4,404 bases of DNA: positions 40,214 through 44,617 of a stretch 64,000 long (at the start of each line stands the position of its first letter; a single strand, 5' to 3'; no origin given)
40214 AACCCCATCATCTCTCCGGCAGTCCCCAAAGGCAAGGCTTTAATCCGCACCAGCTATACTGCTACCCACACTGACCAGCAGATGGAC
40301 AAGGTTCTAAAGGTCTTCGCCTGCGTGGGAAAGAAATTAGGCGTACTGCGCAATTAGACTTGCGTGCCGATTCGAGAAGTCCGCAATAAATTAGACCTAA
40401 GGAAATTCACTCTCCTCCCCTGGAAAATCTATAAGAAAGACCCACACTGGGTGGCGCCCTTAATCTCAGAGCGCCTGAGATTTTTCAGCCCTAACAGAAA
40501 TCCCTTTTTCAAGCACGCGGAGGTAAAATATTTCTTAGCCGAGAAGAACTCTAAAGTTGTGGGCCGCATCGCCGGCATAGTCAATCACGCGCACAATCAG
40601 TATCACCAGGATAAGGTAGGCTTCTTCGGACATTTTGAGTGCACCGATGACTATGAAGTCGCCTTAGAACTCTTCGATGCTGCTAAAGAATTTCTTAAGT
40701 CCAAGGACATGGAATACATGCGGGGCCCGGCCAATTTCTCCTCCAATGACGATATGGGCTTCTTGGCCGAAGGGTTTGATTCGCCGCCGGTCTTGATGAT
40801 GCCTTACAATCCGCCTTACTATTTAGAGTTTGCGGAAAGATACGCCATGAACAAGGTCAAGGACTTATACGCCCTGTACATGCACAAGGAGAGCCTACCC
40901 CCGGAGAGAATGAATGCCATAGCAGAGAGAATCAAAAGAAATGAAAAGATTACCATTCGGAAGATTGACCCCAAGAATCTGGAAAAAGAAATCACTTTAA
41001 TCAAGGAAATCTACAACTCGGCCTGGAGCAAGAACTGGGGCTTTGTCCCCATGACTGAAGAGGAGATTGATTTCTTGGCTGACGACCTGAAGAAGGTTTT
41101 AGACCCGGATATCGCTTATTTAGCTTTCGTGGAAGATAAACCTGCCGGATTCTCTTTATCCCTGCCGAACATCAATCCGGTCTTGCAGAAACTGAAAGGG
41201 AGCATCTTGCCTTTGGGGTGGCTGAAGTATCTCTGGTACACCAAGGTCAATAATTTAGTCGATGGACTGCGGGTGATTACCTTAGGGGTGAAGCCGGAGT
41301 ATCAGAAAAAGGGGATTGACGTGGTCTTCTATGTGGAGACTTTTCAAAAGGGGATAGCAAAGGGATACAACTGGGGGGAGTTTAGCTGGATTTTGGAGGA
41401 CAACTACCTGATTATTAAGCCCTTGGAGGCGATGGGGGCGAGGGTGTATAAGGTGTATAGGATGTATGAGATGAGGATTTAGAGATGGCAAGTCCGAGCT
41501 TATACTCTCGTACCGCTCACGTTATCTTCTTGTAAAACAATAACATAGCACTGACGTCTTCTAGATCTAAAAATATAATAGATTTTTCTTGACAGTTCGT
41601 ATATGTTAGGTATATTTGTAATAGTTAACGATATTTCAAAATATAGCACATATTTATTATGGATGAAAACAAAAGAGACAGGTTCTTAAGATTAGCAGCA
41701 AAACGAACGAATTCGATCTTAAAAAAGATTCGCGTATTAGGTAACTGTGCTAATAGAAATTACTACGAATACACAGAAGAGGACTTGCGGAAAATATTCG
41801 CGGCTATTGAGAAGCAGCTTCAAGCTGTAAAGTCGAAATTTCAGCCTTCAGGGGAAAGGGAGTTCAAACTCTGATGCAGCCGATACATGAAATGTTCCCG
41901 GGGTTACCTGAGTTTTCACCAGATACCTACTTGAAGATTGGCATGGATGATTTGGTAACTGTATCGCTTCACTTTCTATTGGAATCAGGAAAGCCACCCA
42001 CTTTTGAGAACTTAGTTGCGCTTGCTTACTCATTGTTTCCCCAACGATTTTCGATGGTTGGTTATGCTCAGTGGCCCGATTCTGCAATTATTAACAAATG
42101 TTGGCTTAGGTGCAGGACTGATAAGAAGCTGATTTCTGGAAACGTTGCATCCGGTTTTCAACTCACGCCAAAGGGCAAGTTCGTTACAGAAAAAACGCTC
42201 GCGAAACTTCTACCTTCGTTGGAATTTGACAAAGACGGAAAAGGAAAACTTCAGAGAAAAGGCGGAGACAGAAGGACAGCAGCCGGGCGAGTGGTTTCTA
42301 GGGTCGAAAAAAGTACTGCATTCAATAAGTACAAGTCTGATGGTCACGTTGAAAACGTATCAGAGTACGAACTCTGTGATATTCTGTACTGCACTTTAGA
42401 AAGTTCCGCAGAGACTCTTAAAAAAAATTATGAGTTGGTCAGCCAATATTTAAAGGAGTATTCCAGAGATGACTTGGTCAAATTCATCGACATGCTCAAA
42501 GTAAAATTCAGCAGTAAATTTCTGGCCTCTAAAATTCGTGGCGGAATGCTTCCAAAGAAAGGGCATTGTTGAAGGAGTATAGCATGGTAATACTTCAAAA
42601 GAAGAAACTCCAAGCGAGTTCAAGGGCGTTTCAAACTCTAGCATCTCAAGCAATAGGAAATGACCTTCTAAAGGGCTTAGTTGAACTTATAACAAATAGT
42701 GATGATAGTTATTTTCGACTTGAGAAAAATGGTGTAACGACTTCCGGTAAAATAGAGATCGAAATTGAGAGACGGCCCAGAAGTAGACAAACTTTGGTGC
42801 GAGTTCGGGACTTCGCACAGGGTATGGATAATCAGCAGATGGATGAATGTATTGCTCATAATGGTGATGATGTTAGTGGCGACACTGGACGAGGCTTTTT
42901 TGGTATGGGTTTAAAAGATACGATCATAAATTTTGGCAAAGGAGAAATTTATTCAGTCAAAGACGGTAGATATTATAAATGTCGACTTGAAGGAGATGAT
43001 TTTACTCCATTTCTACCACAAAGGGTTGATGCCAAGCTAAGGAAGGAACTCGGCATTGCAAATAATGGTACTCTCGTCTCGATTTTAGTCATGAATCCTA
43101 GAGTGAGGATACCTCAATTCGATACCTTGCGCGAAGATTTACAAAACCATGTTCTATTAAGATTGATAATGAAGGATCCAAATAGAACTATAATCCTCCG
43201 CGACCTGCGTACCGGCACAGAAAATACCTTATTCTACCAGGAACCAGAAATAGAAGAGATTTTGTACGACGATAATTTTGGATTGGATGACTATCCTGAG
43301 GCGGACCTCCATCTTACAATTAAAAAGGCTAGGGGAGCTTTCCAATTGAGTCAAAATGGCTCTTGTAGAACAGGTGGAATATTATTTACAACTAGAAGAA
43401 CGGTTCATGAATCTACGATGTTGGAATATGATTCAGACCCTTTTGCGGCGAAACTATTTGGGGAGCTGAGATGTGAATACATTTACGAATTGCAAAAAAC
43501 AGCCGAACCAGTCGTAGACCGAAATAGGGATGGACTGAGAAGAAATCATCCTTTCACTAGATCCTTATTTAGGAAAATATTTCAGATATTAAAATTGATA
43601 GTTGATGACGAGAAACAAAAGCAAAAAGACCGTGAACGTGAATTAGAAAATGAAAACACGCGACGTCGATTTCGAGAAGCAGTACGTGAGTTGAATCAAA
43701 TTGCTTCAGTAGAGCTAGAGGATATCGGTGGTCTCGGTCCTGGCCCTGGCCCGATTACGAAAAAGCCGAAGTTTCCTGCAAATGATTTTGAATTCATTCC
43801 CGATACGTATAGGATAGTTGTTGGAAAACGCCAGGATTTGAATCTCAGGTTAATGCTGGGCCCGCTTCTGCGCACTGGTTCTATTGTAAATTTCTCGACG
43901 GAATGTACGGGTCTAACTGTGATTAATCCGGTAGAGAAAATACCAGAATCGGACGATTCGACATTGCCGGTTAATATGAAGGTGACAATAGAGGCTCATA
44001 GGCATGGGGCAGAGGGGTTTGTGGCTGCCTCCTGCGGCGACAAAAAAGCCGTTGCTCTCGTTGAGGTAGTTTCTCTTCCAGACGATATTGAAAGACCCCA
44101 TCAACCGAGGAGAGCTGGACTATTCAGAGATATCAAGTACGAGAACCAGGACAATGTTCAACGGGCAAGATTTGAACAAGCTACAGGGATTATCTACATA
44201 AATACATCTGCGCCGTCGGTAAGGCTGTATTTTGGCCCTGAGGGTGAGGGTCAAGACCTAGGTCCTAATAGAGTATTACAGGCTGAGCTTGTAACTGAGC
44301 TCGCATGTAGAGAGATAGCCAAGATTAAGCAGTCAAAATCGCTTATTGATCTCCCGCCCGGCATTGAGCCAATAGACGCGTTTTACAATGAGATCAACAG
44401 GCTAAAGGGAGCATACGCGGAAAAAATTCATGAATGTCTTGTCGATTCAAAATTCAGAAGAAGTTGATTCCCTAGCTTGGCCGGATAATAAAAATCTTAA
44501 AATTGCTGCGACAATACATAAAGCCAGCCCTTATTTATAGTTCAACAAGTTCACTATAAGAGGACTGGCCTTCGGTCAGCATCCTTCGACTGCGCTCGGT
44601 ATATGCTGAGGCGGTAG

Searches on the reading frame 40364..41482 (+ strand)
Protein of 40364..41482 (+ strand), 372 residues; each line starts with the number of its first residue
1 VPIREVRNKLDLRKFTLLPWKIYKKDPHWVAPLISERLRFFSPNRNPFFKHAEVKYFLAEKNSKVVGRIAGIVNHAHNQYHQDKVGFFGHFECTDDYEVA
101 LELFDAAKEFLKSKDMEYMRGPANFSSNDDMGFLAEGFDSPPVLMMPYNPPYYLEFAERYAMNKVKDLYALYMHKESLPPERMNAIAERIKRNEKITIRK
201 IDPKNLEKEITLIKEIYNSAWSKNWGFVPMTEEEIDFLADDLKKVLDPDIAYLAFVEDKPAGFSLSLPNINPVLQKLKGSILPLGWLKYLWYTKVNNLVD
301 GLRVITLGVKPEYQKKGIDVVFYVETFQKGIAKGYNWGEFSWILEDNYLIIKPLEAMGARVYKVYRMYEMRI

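Call 6: search_protein_families(library=pfam, proteins=[window:40364-41482:+])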
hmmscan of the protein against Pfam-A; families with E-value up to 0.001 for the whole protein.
window:40364-41482:+ (372 aa): 0 families

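Call 29: search_protein_families(library=ncbifam, proteins=[window:40364-41482:+], max_evalue=0.01)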
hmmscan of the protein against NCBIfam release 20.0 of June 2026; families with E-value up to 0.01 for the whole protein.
window:40364-41482:+ (372 aa): 0 families

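Call 60: find_related_loci(query=window:40364-41482:+, collection=viral_contigs, flank=10000)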
Query window:40364-41482:+ (372 aa) in viral_contigs; peptide patterns used: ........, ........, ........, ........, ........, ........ (x = any residue, [..] = any of these).
31 stretches matched a pattern, but none encodes a relative of the query by tblastn (E <= 1e-3).
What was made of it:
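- Tried and rejected: The 372-aa gene has no relative in viral contigs (call 60).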

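Call 62: find_homologous_proteins(query=window:40364-41482:+, max_evalue=1e-60)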
Query window:40364-41482:+ (372 aa): 7863 proteins with E <= 1e-60 among 8000 candidates; the best 120 are listed.
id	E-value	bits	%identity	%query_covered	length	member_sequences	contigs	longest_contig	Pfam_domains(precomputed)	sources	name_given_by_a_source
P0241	1.7e-244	829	96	100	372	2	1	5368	-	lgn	-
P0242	1.3e-206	704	80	100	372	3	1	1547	-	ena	-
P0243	5.5e-206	702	80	100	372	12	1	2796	-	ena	-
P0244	2.6e-195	667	77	100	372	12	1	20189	-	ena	-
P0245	5.7e-184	630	72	100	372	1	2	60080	-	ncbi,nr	ncbi:MAG: N-acetyltransferase [candidate division Zixibacteria bacterium]|nr:N-acetyltransferase [ca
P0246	1.1e-160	553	63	100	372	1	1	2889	-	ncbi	-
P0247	7.1e-158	544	63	100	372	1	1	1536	PF00583.32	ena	-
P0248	1.7e-154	533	61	100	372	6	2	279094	-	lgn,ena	-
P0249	5.1e-153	528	60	100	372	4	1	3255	-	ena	-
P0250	5.6e-153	528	60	100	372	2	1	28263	-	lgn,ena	-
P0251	1.2e-151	523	61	99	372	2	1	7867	-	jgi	-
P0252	1.3e-151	523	59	99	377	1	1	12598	PF00583.32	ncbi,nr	ncbi:MAG: hypothetical protein KAW02_03470 [candidate division Zixibacteria bacterium]|nr:hypothetic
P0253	1.4e-151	523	59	99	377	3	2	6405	-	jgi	jgi:hypothetical protein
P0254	8.1e-150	517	57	100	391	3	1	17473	-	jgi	jgi:hypothetical protein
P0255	9.7e-150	517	59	100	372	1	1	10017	-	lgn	-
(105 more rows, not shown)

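Call 63: find_encoding_contigs(protein=P0241, flank=10000, max_places=6)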
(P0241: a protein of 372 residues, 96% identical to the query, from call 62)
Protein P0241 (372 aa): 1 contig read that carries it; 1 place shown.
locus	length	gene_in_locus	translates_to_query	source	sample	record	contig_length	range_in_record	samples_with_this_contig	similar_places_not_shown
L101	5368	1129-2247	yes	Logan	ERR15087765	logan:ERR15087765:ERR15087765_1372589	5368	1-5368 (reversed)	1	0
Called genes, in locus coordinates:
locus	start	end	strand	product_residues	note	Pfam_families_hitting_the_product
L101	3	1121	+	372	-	?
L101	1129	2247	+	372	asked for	-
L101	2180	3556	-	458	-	PF01555:N6_N4_Mtase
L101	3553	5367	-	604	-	?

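Call 64: find_encoding_contigs(protein=P0244, flank=10000, max_places=6)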
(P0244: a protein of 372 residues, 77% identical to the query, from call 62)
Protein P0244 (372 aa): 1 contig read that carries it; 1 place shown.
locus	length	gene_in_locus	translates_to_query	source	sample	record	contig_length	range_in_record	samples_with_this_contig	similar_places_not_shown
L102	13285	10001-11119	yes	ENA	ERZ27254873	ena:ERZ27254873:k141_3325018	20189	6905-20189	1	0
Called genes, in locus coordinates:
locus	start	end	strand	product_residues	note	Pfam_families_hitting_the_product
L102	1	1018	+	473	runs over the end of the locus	PF00890:FAD_binding_2 (faint), PF01134:GIDA (weak), PF03486:HI0933_like (faint), PF07992:Pyr_redox_2, PF12831:FAD_oxidored (weak), PF13738:Pyr_redox_3, PF00070:Pyr_redox, PF02852:Pyr_redox_dim, +2 more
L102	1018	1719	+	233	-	PF21948:LplA-B_cat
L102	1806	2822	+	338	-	PF01555:N6_N4_Mtase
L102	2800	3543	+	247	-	PF22081:SwaI-like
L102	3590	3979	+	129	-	PF01042:Ribonuc_L-PSP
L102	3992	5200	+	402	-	PF02771:Acyl-CoA_dh_N, PF02770:Acyl-CoA_dh_M, PF00441:Acyl-CoA_dh_1, PF08028:Acyl-CoA_dh_2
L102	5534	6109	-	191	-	PF13431:TPR_17 (faint), PF13181:TPR_8 (faint), PF07719:TPR_2 (faint), PF00515:TPR_1 (faint), PF13414:TPR_11 (weak), PF13428:TPR_14 (faint), PF13432:TPR_16 (faint), PF13424:TPR_12 (faint)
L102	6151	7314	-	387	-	PF00266:Aminotran_5, PF01041:DegT_DnrJ_EryC1 (weak), PF22580:KYNU_C (weak)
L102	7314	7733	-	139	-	-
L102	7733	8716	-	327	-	PF01073:3Beta_HSD, PF01370:Epimerase, PF02719:Polysacc_synt_2 (weak), PF04321:RmlD_sub_bind, PF05368:NmrA, PF07993:NAD_binding_4, PF13460:NAD_binding_10, PF16363:GDP_Man_Dehyd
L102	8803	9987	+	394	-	PF00155:Aminotran_1_2, PF01053:Cys_Met_Meta_PP, PF01212:Beta_elim_lyase (weak)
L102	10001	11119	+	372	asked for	-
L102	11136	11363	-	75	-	-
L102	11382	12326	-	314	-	-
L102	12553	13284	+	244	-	?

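Call 65: find_encoding_contigs(protein=P0245, flank=10000, max_places=6)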
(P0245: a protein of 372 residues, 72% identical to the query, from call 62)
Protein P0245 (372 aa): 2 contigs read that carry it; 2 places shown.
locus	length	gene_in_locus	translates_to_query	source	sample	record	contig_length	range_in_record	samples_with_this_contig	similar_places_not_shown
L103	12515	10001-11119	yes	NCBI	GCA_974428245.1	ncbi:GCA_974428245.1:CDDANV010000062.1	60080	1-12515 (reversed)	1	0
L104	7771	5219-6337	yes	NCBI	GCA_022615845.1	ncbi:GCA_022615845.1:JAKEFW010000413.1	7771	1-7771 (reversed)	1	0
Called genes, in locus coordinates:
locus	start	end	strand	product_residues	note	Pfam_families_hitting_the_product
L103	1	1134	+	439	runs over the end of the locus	PF00364:Biotin_lipoyl, PF25917:BSH_RND (weak), PF02817:E3_binding, PF00198:2-oxoacid_dh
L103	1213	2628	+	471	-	PF00890:FAD_binding_2 (faint), PF01134:GIDA (faint), PF03486:HI0933_like (faint), PF07992:Pyr_redox_2, PF12831:FAD_oxidored (weak), PF13738:Pyr_redox_3, PF00070:Pyr_redox, PF02852:Pyr_redox_dim, +2 more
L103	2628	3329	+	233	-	PF21948:LplA-B_cat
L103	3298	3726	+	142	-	PF01042:Ribonuc_L-PSP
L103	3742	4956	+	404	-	PF02771:Acyl-CoA_dh_N, PF02770:Acyl-CoA_dh_M, PF00441:Acyl-CoA_dh_1, PF08028:Acyl-CoA_dh_2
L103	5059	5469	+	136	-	PF01541:GIY-YIG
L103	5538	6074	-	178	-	PF13424:TPR_12 (faint), PF07719:TPR_2 (faint), PF13181:TPR_8 (faint), PF13432:TPR_16 (weak), PF13174:TPR_6 (faint), PF13414:TPR_11, PF13428:TPR_14 (faint), PF00515:TPR_1 (weak), +3 more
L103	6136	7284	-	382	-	PF00266:Aminotran_5, PF22580:KYNU_C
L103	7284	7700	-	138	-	-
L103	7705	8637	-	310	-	PF01073:3Beta_HSD, PF01370:Epimerase, PF02719:Polysacc_synt_2 (faint), PF04321:RmlD_sub_bind, PF07993:NAD_binding_4, PF13460:NAD_binding_10, PF16363:GDP_Man_Dehyd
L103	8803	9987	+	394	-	PF00155:Aminotran_1_2, PF01053:Cys_Met_Meta_PP (weak), PF01212:Beta_elim_lyase (faint)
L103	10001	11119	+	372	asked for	-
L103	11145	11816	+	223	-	-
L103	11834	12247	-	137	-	-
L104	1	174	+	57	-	PF00441:Acyl-CoA_dh_1 (weak)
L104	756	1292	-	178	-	PF13424:TPR_12 (faint), PF07719:TPR_2 (faint), PF13181:TPR_8 (faint), PF13432:TPR_16 (weak), PF13174:TPR_6 (faint), PF13414:TPR_11, PF13428:TPR_14 (faint), PF00515:TPR_1 (weak), +3 more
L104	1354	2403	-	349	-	PF00266:Aminotran_5, PF22580:KYNU_C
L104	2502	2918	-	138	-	-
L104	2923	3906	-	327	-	PF01073:3Beta_HSD, PF01370:Epimerase, PF02719:Polysacc_synt_2 (weak), PF04321:RmlD_sub_bind, PF05368:NmrA, PF07993:NAD_binding_4, PF13460:NAD_binding_10, PF16363:GDP_Man_Dehyd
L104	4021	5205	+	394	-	PF00155:Aminotran_1_2, PF01053:Cys_Met_Meta_PP (weak), PF01212:Beta_elim_lyase (faint)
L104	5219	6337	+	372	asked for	-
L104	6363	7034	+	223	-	-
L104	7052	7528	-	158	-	-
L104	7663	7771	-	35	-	PF06827:zf-FPG_IleRS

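Call 69: search_protein_families(library=pfam, proteins=[L102:11136-11363:-, L102:11382-12326:-, L104:6363-7034:+, L104:7052-7528:-, L101:3553-5367:-, L101:2180-3556:-, L103:11834-12247:-], max_evalue=0.01)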
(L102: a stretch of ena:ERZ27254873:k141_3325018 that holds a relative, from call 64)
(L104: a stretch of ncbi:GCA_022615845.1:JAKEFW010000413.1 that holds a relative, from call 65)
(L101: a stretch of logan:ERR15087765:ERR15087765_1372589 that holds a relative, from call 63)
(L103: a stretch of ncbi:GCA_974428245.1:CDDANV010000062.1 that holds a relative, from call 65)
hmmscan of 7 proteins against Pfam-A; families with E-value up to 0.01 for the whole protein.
L102:11136-11363:- (75 aa): 0 families

L102:11382-12326:- (314 aa): 0 families

L104:6363-7034:+ (223 aa): 0 families

L104:7052-7528:- (158 aa): 1 family
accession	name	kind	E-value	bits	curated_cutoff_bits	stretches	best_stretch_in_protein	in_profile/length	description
PF12270.13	Cyt_c_ox_IV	-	0.0012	19.4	26.9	1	17-83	2-66/132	Cytochrome c oxidase subunit IV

L101:3553-5367:- (604 aa): 3 families
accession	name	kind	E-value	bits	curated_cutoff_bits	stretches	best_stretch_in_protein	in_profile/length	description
PF01935.23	DUF87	-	1e-19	72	23.2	1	194-455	3-218/220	Helicase HerA, central domain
PF10412.15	TrwB_AAD_bind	-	7.1e-07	28.9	20.5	1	219-266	16-63/387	Type IV secretion-system coupling protein DNA-binding domain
PF05872.18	HerA_C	-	8.9e-05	21.7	22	0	223-325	26-125/502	Helicase HerA-like C-terminal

L101:2180-3556:- (458 aa): 3 families
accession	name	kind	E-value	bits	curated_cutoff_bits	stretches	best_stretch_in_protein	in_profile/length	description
PF01555.25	N6_N4_Mtase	-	1.7e-12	48.3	26.7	1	19-94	140-214/221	DNA methylase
PF01170.24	UPF0020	-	0.00019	21.6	22.3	0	65-85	32-52/197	RMKL-like, methyltransferase domain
PF07669.17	Eco57I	-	0.0031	18.1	25.3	0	87-263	4-90/171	Eco57I restriction-modification methylase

L103:11834-12247:- (137 aa): 0 families

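Call 91: search_protein_families(library=phrogs, proteins=[L102:11382-12326:-, L102:11136-11363:-, L104:6363-7034:+], max_evalue=0.01)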
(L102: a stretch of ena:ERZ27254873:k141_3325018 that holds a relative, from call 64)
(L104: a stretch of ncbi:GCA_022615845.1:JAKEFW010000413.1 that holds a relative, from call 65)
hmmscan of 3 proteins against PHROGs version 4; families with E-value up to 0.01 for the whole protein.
L102:11382-12326:- (314 aa): 1 family
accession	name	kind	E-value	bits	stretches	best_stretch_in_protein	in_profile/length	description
phrog_18195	-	unknown function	4.7e-11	43.1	2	138-197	183-241/489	-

L102:11136-11363:- (75 aa): 0 families

L104:6363-7034:+ (223 aa): 0 families

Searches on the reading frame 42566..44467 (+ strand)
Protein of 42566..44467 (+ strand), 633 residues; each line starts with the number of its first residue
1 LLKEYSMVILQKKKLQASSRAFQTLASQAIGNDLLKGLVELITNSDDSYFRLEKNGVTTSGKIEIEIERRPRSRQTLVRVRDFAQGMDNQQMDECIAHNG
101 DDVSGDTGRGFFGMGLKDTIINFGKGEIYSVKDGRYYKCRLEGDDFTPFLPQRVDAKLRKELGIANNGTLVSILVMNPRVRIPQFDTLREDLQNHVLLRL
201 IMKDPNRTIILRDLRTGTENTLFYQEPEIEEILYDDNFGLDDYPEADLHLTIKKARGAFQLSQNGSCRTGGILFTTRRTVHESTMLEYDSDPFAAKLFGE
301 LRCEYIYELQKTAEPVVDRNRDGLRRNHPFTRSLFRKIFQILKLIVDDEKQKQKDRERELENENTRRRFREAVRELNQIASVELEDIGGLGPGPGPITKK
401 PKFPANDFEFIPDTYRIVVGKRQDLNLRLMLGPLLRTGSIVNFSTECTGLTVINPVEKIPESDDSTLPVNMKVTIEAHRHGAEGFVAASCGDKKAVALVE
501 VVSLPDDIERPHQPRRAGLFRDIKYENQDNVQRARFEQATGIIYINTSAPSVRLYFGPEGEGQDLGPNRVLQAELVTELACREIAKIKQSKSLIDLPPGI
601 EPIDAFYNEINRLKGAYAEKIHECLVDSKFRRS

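Call 6: search_protein_families(library=pfam, proteins=[window:42566-44467:+])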
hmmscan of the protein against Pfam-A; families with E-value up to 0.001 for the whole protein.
window:42566-44467:+ (633 aa): 0 families

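Call 28: search_protein_families(library=padloc, proteins=[window:42566-44467:+], max_evalue=0.01)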
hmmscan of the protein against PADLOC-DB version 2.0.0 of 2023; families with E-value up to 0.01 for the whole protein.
window:42566-44467:+ (633 aa): 0 families

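Call 29: search_protein_families(library=ncbifam, proteins=[window:42566-44467:+], max_evalue=0.01)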
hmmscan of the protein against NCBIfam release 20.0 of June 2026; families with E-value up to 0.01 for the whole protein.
window:42566-44467:+ (633 aa): 0 families

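Call 58: search_protein_families(library=pfam, proteins=[window:42566-44467:+], max_evalue=0.1)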
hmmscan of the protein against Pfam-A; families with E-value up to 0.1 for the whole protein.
window:42566-44467:+ (633 aa): 1 family
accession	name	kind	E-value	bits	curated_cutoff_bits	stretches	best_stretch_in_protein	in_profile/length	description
PF02518.31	HATPase_c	-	0.0052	17.6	26.4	1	37-128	9-91/111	Histidine kinase-, DNA gyrase B-, and HSP90-like ATPase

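Call 90: search_solved_structures(query=window:42566-44467:+, max_evalue=1)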
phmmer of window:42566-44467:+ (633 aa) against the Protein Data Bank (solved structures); distinct sequences matched with E-value up to 1: 0.

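Call 91: search_protein_families(library=phrogs, proteins=[window:42566-44467:+], max_evalue=0.01)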
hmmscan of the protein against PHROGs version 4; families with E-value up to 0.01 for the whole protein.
window:42566-44467:+ (633 aa): 0 families
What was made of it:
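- Tried and rejected: PADLOC, NCBIfam, PHROGs and PDB sequence searches gave nothing beyond a weak GHKL ATPase match (calls 28, 29, 58, 90, 91).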
